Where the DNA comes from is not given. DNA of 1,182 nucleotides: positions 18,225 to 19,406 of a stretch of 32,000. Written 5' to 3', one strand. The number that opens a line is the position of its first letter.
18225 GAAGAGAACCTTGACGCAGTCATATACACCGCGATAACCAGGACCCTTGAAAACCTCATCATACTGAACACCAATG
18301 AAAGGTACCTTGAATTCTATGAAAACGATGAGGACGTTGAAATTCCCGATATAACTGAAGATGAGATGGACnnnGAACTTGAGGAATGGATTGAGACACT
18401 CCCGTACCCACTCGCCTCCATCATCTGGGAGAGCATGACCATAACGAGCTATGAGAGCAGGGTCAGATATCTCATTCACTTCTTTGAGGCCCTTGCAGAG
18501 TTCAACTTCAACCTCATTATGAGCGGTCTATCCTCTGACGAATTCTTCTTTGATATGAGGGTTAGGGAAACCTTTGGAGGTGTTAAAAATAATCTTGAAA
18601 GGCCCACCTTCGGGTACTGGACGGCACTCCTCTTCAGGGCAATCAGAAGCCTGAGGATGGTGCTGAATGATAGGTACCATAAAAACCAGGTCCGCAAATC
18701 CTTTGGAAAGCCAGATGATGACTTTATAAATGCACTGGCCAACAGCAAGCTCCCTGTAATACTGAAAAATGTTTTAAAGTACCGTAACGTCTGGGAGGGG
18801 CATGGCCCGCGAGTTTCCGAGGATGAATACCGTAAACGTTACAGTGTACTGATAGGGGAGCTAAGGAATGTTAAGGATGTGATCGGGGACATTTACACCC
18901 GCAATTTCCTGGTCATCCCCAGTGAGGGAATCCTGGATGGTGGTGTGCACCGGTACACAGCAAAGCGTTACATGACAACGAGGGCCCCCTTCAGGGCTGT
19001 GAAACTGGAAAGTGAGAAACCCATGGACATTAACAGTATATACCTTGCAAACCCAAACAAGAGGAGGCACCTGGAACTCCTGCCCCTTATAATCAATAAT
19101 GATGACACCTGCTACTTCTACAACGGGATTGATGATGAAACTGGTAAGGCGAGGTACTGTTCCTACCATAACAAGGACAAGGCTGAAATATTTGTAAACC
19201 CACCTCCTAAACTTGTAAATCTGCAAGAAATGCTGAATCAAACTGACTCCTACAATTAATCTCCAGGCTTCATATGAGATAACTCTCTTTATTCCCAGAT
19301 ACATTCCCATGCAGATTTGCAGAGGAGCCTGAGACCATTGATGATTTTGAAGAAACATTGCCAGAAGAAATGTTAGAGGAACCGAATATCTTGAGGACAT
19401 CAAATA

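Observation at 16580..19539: AT-rich single-gene islet between polX and GGGP synthase: NERD-like / SF1 helicase / unknown-CTD protein as a candidate uncharacterised archaeal immunity gene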

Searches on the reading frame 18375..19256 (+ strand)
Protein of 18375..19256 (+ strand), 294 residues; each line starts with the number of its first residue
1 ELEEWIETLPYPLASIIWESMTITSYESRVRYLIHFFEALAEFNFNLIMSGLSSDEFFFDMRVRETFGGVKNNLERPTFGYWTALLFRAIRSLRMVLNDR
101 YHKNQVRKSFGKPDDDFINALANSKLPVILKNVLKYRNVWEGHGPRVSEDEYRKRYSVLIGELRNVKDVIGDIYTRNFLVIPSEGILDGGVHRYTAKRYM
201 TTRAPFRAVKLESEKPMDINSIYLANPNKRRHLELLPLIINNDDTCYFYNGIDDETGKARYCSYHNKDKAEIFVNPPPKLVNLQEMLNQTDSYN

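Call 9: search_protein_families(library=pfam, proteins=[window:18378-19256:+], max_evalue=10)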
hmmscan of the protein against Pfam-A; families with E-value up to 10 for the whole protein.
window:18378-19256:+ (293 aa): 0 families

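Call 10: search_protein_families(library=padloc, proteins=[window:18378-19256:+], max_evalue=10)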
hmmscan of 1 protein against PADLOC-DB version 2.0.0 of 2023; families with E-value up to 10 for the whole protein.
window:18378-19256:+ (293 aa): 0 families

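Call 25: predict_structure(alignment_id=A2)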
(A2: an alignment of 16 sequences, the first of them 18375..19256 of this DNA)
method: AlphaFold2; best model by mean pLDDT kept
length: 294 residues; sequences in the alignment: 16
mean_pLDDT: 90.4   pTM: 0.90
mean pLDDT of the five models: 90.4, 89.5, 89.2, 89.1, 87.7
residues with pLDDT >= 90: 206; 70-90: 75; 50-70: 8; < 50: 5
segments of 3 or more residues with pLDDT < 50: 290-294
pLDDT, mean of each block of 10 residues (from residue 1): 91 96 94 97 97 87 79 81 94 91 89 91 96 94 77 97 97 93 92 95 91 93 91 95 93 92 90 92 76 35
secondary structure, 60 per line:
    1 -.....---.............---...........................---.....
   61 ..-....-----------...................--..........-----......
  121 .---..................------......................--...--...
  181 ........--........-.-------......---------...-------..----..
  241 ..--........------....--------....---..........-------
elements in order: H2-6 H11-22 H26-52 H56-62 H64-67 H79-97 H100-109 H115-121 H125-142 H149-170 E178-188 E191-198 E208-213 E223-225 E239-242 E245-252 E259-262 E271-274 H278-287

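Call 31: search_protein_representatives(alignment_id=A2)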
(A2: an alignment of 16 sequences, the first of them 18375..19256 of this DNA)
Query: 16 sequences, 294 profile positions. Proteins with E-value up to 0.001 (for the whole library): 1164; up to 1e-10: 928; up to 1e-30: 582. The best 150 are listed.
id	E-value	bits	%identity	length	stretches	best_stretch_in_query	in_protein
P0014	2.3e-128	443.9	-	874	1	1-292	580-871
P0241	7.3e-128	442.2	-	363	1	1-292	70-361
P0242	7.8e-125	432.2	-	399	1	1-292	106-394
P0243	4.5e-116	403.5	-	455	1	2-293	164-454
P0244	1.8e-112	391.7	-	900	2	2-292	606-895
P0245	5.1e-112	390.2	-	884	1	2-291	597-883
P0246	1.2e-105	369.3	-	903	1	2-290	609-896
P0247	2.6e-104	364.9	-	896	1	1-291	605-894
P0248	1.3e-101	356.1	-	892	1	3-291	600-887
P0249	6.8e-101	353.7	-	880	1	2-291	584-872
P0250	1.6e-99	349.1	-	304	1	2-292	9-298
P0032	2.3e-99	348.6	-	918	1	1-293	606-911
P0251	4.0e-91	321.6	-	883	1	2-291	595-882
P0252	6.9e-81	288.0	-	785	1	1-290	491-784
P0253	1.7e-74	267.0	-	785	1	4-291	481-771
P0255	2.2e-72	260.0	-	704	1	1-291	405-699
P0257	3.0e-71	256.3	-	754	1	2-291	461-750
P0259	1.8e-70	253.8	-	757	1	2-291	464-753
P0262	1.9e-69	250.4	-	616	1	2-291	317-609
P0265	4.3e-69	249.3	-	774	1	2-290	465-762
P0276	1.1e-66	241.3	-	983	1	3-291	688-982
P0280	1.2e-65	237.9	-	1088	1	2-291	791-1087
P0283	7.8e-65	235.3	-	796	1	2-288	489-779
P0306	5.4e-61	222.7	-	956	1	4-288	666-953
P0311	6.5e-60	219.1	-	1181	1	4-291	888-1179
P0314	1.7e-59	217.8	-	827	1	3-288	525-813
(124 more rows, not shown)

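Call 32: search_protein_families(library=pfam, proteins=[P0257, P0265, P0283, P0280, P0311, P0276, P0306, P0314, P0255, P0262], max_evalue=0.001)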
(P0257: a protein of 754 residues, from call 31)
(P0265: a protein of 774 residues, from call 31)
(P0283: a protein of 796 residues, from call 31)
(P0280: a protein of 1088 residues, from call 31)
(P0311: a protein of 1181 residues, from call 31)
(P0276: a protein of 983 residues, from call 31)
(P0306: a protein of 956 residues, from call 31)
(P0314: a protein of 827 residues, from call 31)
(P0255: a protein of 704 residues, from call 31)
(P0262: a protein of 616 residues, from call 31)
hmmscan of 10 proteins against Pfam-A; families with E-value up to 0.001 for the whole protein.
P0257 (754 aa): 0 families

P0265 (774 aa): 2 families
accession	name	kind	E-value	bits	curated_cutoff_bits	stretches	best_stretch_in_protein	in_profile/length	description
PF01420.25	Methylase_S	-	3.3e-05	24.6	22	1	362-437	86-160/168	Type I restriction modification DNA specificity domain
PF07669.17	Eco57I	-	0.00076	20.1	25.3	0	113-199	49-140/171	Eco57I restriction-modification methylase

P0283 (796 aa): 1 family
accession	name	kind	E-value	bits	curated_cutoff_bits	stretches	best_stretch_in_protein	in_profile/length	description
PF13489.12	Methyltransf_23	-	7.8e-05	22.9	27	1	79-166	9-88/164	Methyltransferase domain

P0280 (1088 aa): 0 families

P0311 (1181 aa): 1 family
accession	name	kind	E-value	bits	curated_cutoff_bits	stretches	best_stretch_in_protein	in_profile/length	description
PF13475.11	DUF4116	-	3.1e-95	312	24.9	7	124-171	1-48/49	Domain of unknown function (DUF4116)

P0276 (983 aa): 0 families

P0306 (956 aa): 3 families
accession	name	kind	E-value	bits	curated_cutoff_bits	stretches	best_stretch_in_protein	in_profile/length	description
PF02384.22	N6_Mtase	-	2.9e-83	280.2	20.4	1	177-486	4-303/311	N-6 DNA Methylase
PF12161.14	HsdM_N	-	8.3e-17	62.5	24.5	1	25-163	5-134/135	HsdM N-terminal domain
PF01170.24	UPF0020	-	2.5e-07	31.1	22.3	1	211-313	20-132/197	RMKL-like, methyltransferase domain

P0314 (827 aa): 0 families

P0255 (704 aa): 1 family
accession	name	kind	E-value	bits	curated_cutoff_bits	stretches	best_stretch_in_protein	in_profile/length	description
PF02384.22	N6_Mtase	-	3e-05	23.9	20.4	1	57-174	123-249/311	N-6 DNA Methylase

P0262 (616 aa): 0 families

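Call 33: fold_search(model_id=the predicted structure, library=pdb)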
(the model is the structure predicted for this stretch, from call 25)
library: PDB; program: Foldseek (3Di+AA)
matches with E <= 10: 683; with E <= 0.001: 0
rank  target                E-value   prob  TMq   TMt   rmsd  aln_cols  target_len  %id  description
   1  1cqx_A                7.0e-02  0.12  0.15  0.12  18.2       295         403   10  Crystal structure of the flavohemoglobin from Alcaligenes eutrophus at 1.75 A resolution (released 1999-08-31)
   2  4n3n                  1.1e-01  0.06  0.10  0.06  24.3       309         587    7  Crystal structure of eukaryotic translation initiation factor eIF5B (517-1116) from Chaetomium thermophilum, apo form (released 2014-07-09)
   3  6d8z_B                1.2e-01  0.10  0.16  0.15  19.9       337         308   10  Crystal Structure of the C-terminal Guanine Nucleotide Exchange Factor Module of Human Trio (released 2019-02-20)
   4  5f3y_A                1.7e-01  0.06  0.10  0.07  19.7       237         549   13  Crystal Structure of Myo7b N-MyTH4-FERM-SH3 in complex with Anks4b CEN (released 2016-03-16)
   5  1kz7_C                2.1e-01  0.08  0.15  0.14  22.8       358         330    8  Crystal Structure of the DH/PH Fragment of Murine Dbs in Complex with the Placental Isoform of Human Cdc42 (released 2002-03-20)
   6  6p25_B                2.3e-01  0.09  0.16  0.09  26.2       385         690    9  Structure of S. cerevisiae protein O-mannosyltransferase Pmt1-Pmt2 complex bound to the sugar donor and a peptide acce (released 2019-07-10)
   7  1xwe_MODEL_1_A        2.4e-01  0.23  0.13  0.22  16.8       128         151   12  NMR Structure of C345C (NTR) domain of C5 of complement (released 2004-12-21)
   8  8u87_A                2.4e-01  0.09  0.13  0.08  22.3       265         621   10  Structural Basis of Human NOX5 Activation (released 2024-05-01)
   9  7cmg_B                2.4e-01  0.06  0.14  0.09  23.8       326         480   10  The Structure of the periplasmic domain of PorM (released 2020-09-02)
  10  8fkz_SF               2.6e-01  0.30  0.13  0.21  13.4       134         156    9  Human nucleolar pre-60S ribosomal subunit (State G) (released 2023-07-12)
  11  6d8z_C                2.6e-01  0.09  0.16  0.16  18.0       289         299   10  Crystal Structure of the C-terminal Guanine Nucleotide Exchange Factor Module of Human Trio (released 2019-02-20)
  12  8w6e_B                2.9e-01  0.20  0.17  0.26  17.3       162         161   14  De novo design of HBC599 binder (released 2024-11-27)
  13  7bt6_A                3.1e-01  0.25  0.14  0.21  15.5       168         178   11  Cryo-EM structure of pre-60S ribosome from Saccharomyces cerevisiae rpl4delta63-87 strain at 3.12 Angstroms resolution (released 2020-10-28)
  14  5hcd_A                3.4e-01  0.33  0.14  0.05  14.9       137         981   11  Ternary complex of human Complement C5 with Ornithodoros moubata OmCI and Rhipicephalus microplus RaCI2 (released 2016-03-30)
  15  1bf5_A                3.6e-01  0.12  0.14  0.09  15.9       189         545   13  TYROSINE PHOSPHORYLATED STAT-1/DNA COMPLEX (released 1998-08-12)
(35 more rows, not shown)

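Call 43: search_protein_families(library=pfam, alignment_id=A3, max_evalue=0.01)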
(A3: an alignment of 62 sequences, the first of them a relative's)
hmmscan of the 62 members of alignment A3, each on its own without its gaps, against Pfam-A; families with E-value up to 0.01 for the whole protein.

A. member 1, P0257 (754 aa): 0 families

B. families by the number of members that match (of 62 scanned): 11 families
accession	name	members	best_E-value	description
PF02384.22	N6_Mtase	18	1.1e-78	N-6 DNA Methylase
PF07669.17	Eco57I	8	0.00025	Eco57I restriction-modification methylase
PF01420.25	Methylase_S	6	1.2e-06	Type I restriction modification DNA specificity domain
PF13649.12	Methyltransf_25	6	0.0015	Methyltransferase domain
PF05175.20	MTS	5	0.00036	Methyltransferase small domain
PF12161.14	HsdM_N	2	4.4e-07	HsdM N-terminal domain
PF13847.12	Methyltransf_31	2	0.003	Methyltransferase domain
PF01170.24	UPF0020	1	4.8e-05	RMKL-like, methyltransferase domain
PF13489.12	Methyltransf_23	1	7.8e-05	Methyltransferase domain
PF21459.3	INI1_DNA-bd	1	0.00083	SWI/SNF Subunit INI1, DNA binding domain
PF00107.32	ADH_zinc_N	1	0.0013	Zinc-binding dehydrogenase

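Call 44: search_protein_families(library=padloc, proteins=[P0257, P0265, P0283, P0280, P0311, P0276, P0306, P0314, P0250, P0244], max_evalue=0.001)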
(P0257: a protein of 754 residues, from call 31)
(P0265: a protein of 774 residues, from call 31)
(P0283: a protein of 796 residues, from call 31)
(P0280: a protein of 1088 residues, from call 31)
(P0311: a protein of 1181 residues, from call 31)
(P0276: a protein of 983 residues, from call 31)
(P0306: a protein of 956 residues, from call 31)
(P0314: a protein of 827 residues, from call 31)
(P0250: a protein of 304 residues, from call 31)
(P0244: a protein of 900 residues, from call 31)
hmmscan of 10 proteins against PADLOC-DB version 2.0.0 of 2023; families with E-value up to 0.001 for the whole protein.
P0257 (754 aa): 14 families
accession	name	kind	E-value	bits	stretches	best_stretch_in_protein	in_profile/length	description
PDLC03021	MTase_I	-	1.1e-09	35.7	1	121-252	252-394/491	Type I methyltransferase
PDLC04134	mad2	-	5.2e-08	30.1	1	116-252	332-464/492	mads_2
PDLC03025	MTase_I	-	3.9e-07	27.1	1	130-243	260-379/569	Type I methyltransferase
PDLC03107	Specificity_I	-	2e-05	21.9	1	336-433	273-371/392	Type I specificity subunit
PDLC03100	Specificity_I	-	4.3e-05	21.1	1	336-433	274-371/392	Type I specificity subunit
PDLC03110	Specificity_I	-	5.6e-05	19.8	1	367-452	532-614/624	Type I specificity subunit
PDLC04137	mad5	-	8e-05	20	1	337-451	77-183/392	mads_5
PDLC03086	Specificity_I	-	0.00017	18.7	1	357-425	105-178/458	Type I specificity subunit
PDLC03185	Specificity_I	-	0.0002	18.8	1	361-436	318-397/408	Type I specificity subunit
PDLC03087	Specificity_I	-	0.00057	16.9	0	356-436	313-400/418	Type I specificity subunit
PDLC03068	Specificity_I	-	0.00062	17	0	285-440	25-188/403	Type I specificity subunit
PDLC03089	Specificity_I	-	0.00064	16.9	0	356-425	100-173/446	Type I specificity subunit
PDLC03148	Specificity_I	-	0.00077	16.3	0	326-500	94-265/453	Type I specificity subunit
PDLC03179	Specificity_I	-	0.00083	16.4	0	337-439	473-570/589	Type I specificity subunit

P0265 (774 aa): 27 families (the best 25 are shown)
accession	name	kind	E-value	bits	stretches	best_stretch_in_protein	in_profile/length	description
PDLC03057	Specificity_I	-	1.4e-08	32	1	344-437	95-188/407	Type I specificity subunit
PDLC04134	mad2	-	9.3e-08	29.3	1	52-228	269-431/492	mads_2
PDLC04137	mad5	-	2.1e-07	28.5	1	363-455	97-183/392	mads_5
PDLC03111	Specificity_I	-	1.2e-06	26.6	1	371-457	107-193/207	Type I specificity subunit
PDLC03084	Specificity_I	-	1.5e-06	25.9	1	318-424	45-154/392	Type I specificity subunit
PDLC03119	Specificity_I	-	2.1e-06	24.9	1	364-444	299-382/393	Type I specificity subunit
PDLC03100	Specificity_I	-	3e-06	24.9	1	317-437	243-371/392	Type I specificity subunit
PDLC03198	Specificity_I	-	6.2e-06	24.4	0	374-450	116-191/208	Type I specificity subunit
PDLC03107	Specificity_I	-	3.6e-05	21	1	367-430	100-364/392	Type I specificity subunit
PDLC03168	Specificity_I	-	4.6e-05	21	1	356-437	93-177/459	Type I specificity subunit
PDLC03109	Specificity_I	-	8.1e-05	19.3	1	357-450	386-486/591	Type I specificity subunit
PDLC03098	Specificity_I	-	0.0001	19.8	1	318-442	294-417/443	Type I specificity subunit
PDLC03101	Specificity_I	-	0.00016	19.3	1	355-441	298-391/411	Type I specificity subunit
PDLC03068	Specificity_I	-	0.00019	18.7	1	331-436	66-176/403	Type I specificity subunit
PDLC03179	Specificity_I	-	0.00019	18.4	1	359-438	197-565/589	Type I specificity subunit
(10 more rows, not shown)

P0283 (796 aa): 4 families
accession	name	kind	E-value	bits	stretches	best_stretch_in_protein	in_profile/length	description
PDLC04134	mad2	-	2.1e-08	31.5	1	69-269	269-453/492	mads_2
PDLC03267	MTase_II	-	6.2e-06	23.4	1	72-168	15-115/539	Type II methyltransferase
PDLC03248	MTase_II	-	4.6e-05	20.3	1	71-221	10-153/521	Type II methyltransferase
PDLC03025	MTase_I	-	5.1e-05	20.2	0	193-267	299-374/569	Type I methyltransferase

P0280 (1088 aa): 0 families

P0311 (1181 aa): 1 family
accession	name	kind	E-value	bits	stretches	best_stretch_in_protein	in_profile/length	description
PDLC03100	Specificity_I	-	7.2e-06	23.7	1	781-867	293-380/392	Type I specificity subunit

P0276 (983 aa): 1 family
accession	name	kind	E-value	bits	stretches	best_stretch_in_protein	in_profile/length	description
PDLC03258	MTase_II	-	9.6e-06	23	1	259-389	31-158/366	Type II methyltransferase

P0306 (956 aa): 49 families (the best 25 are shown)
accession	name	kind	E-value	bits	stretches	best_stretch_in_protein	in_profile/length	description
PDLC03028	MTase_I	-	3.3e-111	371.2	1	13-481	721-1185/1236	Type I methyltransferase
PDLC03031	MTase_I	-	1.7e-85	285.9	1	18-483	5-481/834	Type I methyltransferase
PDLC03027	MTase_I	-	1.2e-77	260.2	1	96-483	54-434/810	Type I methyltransferase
PDLC03022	MTase_I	-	2.8e-73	245.6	1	19-482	4-470/857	Type I methyltransferase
PDLC03038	MTase_I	-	5.2e-71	237.7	1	20-483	8-448/896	Type I methyltransferase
PDLC03039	MTase_I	-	2.9e-68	228.7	1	21-483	7-446/708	Type I methyltransferase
PDLC03019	MTase_I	-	5.7e-59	198.3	1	25-461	12-425/932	Type I methyltransferase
PDLC03029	MTase_I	-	3.1e-56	189.2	1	18-472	6-464/661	Type I methyltransferase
PDLC03035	MTase_I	-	1.5e-55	186.9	1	16-454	5-427/653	Type I methyltransferase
PDLC03032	MTase_I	-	3e-53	179.2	1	95-483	53-436/1001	Type I methyltransferase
PDLC03240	MTase_II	-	2.3e-45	153.4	1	26-460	13-433/511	Type II methyltransferase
PDLC03021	MTase_I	-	1.7e-42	143.9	1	90-486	54-452/491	Type I methyltransferase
PDLC03033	MTase_I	-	1.9e-35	120.9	1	154-481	156-487/541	Type I methyltransferase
PDLC04134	mad2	-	3.1e-32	110.1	1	91-460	182-489/492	mads_2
PDLC03026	MTase_I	-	3.3e-30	103.6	1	92-457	45-399/487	Type I methyltransferase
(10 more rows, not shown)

P0314 (827 aa): 2 families
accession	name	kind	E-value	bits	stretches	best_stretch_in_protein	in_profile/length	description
PDLC04137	mad5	-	9.5e-06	23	1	418-501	93-176/392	mads_5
PDLC03179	Specificity_I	-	0.00039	17.4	1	351-490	126-270/589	Type I specificity subunit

P0250 (304 aa): 0 families

P0244 (900 aa): 0 families
